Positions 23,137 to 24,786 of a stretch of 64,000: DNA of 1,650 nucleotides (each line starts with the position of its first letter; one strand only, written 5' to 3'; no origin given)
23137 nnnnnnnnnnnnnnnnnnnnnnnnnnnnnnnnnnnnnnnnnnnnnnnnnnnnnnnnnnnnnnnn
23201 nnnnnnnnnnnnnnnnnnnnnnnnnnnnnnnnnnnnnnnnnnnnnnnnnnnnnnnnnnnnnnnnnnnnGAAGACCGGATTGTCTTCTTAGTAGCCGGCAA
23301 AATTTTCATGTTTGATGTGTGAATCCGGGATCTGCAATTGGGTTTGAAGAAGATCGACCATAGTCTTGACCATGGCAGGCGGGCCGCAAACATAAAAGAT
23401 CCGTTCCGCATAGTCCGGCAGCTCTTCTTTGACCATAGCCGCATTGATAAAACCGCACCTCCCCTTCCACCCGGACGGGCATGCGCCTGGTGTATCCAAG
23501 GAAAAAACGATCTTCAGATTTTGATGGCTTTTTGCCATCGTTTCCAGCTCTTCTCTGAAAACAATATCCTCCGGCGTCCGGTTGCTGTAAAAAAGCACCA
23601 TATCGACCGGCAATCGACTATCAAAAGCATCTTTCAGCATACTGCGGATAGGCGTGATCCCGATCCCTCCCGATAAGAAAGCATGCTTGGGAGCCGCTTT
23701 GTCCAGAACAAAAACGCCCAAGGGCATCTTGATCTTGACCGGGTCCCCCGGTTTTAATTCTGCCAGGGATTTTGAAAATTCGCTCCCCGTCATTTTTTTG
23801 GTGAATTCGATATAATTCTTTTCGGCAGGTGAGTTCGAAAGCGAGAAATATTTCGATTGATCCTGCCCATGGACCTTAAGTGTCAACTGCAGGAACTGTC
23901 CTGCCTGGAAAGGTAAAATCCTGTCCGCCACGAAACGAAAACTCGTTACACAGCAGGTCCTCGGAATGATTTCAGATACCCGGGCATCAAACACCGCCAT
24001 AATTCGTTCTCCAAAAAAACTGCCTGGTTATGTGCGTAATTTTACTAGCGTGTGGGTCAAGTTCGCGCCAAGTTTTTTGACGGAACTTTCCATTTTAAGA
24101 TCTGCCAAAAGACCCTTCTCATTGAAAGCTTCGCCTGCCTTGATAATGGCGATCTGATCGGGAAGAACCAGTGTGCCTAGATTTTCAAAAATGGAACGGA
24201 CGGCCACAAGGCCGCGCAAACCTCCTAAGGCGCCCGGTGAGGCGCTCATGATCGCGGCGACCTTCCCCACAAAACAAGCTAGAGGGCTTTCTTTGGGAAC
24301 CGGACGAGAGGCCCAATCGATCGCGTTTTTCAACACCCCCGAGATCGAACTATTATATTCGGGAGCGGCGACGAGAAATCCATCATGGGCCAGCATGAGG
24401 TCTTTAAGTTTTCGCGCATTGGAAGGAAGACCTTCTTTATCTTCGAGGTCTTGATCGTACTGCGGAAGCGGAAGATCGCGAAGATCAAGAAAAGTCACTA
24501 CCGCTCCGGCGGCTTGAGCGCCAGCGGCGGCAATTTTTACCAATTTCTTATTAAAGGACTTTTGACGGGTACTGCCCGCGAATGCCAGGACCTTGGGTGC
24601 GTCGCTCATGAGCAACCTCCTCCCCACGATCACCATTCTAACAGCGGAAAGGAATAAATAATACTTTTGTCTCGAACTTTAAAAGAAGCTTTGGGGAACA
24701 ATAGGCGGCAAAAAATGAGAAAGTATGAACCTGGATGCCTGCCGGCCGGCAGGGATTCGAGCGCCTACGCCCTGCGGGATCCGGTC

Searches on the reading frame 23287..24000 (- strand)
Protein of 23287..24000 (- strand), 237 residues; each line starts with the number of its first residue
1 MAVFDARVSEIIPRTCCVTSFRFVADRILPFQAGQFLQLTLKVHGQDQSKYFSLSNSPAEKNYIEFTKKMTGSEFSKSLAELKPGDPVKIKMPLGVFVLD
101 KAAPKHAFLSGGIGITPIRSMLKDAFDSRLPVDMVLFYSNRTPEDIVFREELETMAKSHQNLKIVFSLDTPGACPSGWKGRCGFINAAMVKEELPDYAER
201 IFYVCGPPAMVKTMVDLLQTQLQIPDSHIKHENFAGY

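Call 3: search_protein_families(library=pfam, proteins=[window:23287-24000:-], max_evalue=0.01)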
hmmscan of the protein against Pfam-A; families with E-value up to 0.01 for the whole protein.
window:23287-24000:- (237 aa): 3 families
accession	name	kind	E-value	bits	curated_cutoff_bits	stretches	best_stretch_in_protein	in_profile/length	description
PF00175.26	NAD_binding_1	-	2.2e-22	80.2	22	1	108-214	1-107/109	Oxidoreductase NAD-binding domain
PF00970.30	FAD_binding_6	-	2.6e-09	37.7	21.1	1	25-97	24-97/99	Oxidoreductase FAD-binding domain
PF08030.17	NAD_binding_6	-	0.00041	20.9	22.2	0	108-154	6-58/156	Ferric reductase NAD binding domain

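Call 4: search_protein_families(library=ncbifam, proteins=[window:23287-24000:-], max_evalue=0.01)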
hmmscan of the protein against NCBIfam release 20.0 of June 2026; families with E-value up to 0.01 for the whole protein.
window:23287-24000:- (237 aa): 25 families
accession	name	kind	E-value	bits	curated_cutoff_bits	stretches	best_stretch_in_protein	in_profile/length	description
NF058606.1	GlBtMonoRdsGbcB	equivalog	1.6e-35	122.7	500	1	7-221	17-235/362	glycine betaine monooxygenase reductase subunit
NF009805.0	PRK13289.1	equivalog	3.4e-30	105.3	432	1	8-234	159-392/399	NO-inducible flavohemoprotein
NF007964.0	PRK10684.1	equivalog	8e-26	90.8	383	1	6-235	12-238/333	NADH oxidoreductase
NF045803.1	MethMoxFADbindMmoC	equivalog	1.6e-25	89.6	500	1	26-234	135-340/343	aromatic/alkene monooxygenase hydroxylase FAD-binding subunit MmoC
NF040810.1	BenC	equivalog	5.1e-24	85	430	1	22-235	123-331/333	benzoate 1,2-dioxygenase electron transfer component BenC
NF005963.0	PRK08051.1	equivalog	1.1e-22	80.5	230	1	2-229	2-225/233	NAD(P)H-flavin reductase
NF006220.0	PRK08345.1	subfamily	2.6e-22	79.4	395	1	22-220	31-238/294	cytochrome-c3 hydrogenase subunit gamma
NF008822.0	PRK11872.1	equivalog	2e-21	76.4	402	1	25-235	131-336/341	anthranilate 1,2-dioxygenase electron transfer component AntC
TIGR02160.1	PA_CoA_Oxy5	hypoth_equivalog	3.1e-21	75.6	420.8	1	31-235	33-242/352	1,2-phenylacetyl-CoA epoxidase subunit PaaE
TIGR01941.1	nqrF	equivalog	8.4e-21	74.3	295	1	38-234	196-403/405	NADH:ubiquinone reductase (Na(+)-transporting) subunit F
NF052252.1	flav_redu_LuxG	exception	1.5e-19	70.1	340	1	5-221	2-216/232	flavin mononucleotide reductase LuxG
NF000796.0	PRK00054.1-1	equivalog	1.8e-16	60.1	224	1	6-221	6-192/254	dihydroorotate dehydrogenase electron transfer subunit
NF040830.1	sulfhyd_ShyC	equivalog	5.6e-16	58.6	600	1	8-221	14-234/288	NAD(P)-dependent hydrogenase/sulfhydrogenase 2 subunit gamma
NF008178.0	PRK10926.1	equivalog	8.4e-16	58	390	1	6-225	7-232/248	ferredoxin--NADP(+) reductase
NF040835.1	sulfhyd_HydG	equivalog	2.5e-15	56.5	650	1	29-218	48-233/292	NADPH-dependent hydrogenase/sulfhydrogenase 1 subunit gamma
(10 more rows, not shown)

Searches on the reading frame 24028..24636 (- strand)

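Call 3: search_protein_families(library=pfam, proteins=[window:24028-24636:-], max_evalue=0.01)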
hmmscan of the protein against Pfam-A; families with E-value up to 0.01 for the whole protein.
window:24028-24636:- (202 aa): 2 families
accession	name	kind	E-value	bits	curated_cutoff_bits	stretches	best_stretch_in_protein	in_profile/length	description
PF03358.20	FMN_red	-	3.6e-43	147.2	24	1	14-166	1-149/152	NADPH-dependent FMN reductase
PF02525.22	Flavodoxin_2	-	3.6e-10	40.3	27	1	15-109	2-103/198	Flavodoxin-like fold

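Call 4: search_protein_families(library=ncbifam, proteins=[window:24028-24636:-], max_evalue=0.01)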
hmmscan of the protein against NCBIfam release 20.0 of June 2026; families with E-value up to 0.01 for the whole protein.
window:24028-24636:- (202 aa): 5 families
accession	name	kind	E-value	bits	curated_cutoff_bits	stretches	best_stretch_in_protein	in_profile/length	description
TIGR02690.1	resist_ArsH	equivalog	3.3e-15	55.8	292.25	1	11-181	24-184/219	arsenical resistance protein ArsH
TIGR03567.1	FMN_reduc_SsuE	equivalog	2.2e-08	34.2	164.05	1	15-107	1-89/171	NADPH-dependent FMN reductase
TIGR03566.1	FMN_reduc_MsuE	equivalog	1.1e-05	25.2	212.5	1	15-109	1-94/174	FMN reductase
NF007859.0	PRK10569.1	equivalog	2.5e-05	24.1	225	1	15-107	2-90/191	NADPH-dependent FMN reductase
TIGR04037.1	LLM_duo_CE1759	subfamily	0.007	16.1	175.9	0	44-175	35-154/199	CE1759 family FMN reductase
